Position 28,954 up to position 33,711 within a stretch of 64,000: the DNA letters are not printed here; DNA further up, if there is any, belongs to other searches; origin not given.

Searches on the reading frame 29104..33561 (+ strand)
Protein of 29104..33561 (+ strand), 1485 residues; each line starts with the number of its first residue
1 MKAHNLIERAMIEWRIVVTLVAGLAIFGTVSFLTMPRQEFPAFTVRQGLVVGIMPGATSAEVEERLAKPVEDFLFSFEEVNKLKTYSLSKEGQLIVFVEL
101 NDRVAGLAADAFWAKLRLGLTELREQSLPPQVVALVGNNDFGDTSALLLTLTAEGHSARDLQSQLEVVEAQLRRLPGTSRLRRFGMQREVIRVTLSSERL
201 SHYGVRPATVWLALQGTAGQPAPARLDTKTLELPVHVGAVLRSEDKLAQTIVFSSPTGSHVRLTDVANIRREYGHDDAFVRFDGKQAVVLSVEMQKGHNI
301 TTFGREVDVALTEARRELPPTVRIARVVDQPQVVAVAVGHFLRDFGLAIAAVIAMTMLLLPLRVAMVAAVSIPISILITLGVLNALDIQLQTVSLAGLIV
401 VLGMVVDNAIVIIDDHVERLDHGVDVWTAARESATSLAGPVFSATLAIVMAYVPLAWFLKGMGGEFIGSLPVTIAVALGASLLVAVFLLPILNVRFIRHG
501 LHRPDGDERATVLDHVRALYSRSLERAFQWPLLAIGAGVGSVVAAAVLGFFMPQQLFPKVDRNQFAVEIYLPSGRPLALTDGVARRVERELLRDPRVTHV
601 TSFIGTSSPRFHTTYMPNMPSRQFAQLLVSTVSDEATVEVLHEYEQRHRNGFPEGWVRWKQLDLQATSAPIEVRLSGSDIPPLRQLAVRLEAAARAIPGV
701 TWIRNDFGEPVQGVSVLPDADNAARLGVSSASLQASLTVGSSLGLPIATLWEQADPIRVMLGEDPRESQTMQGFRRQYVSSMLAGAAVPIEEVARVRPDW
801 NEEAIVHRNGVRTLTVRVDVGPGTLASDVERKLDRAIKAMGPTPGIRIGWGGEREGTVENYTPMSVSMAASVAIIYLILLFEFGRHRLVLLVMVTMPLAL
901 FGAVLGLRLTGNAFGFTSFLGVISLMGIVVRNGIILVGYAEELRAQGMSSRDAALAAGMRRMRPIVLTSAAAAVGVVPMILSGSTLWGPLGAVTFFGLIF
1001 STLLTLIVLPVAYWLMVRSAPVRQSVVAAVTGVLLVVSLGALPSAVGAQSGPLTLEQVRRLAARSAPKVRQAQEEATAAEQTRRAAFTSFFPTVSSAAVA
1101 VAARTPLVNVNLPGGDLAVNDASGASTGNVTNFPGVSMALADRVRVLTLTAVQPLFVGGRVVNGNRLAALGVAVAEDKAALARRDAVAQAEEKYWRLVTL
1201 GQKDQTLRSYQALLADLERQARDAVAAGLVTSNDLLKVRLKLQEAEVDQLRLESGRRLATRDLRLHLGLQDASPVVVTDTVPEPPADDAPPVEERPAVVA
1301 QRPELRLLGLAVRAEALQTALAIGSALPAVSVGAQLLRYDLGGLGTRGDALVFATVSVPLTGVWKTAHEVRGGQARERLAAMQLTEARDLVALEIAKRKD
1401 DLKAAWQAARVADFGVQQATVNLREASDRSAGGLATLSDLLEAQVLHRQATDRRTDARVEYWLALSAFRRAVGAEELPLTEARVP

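Call 71: search_protein_families(library=pfam, proteins=[window:29104-33561:+], max_evalue=0.001)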
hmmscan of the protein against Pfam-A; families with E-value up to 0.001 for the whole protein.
window:29104-33561:+ (1485 aa): 4 families
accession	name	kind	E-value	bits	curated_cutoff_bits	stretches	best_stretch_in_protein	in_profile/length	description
PF00873.25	ACR_tran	-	1.3e-154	516.9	28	1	12-1016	6-1020/1021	AcrB/AcrD/AcrF family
PF02321.23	OEP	-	5.4e-33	114.8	22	2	1298-1473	8-187/187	Outer membrane efflux protein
PF03176.21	MMPL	-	1.4e-09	37.8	20.5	2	789-1019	63-305/333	MMPL family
PF02355.23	SecD_SecF_C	-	0.00068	19.5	20.5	1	346-488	38-182/189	Protein export membrane protein SecD/SecF, C-terminal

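Call 72: search_protein_families(library=padloc, proteins=[window:29104-33561:+], max_evalue=0.001)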
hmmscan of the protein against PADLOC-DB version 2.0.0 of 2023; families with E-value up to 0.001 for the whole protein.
window:29104-33561:+ (1485 aa): 0 families
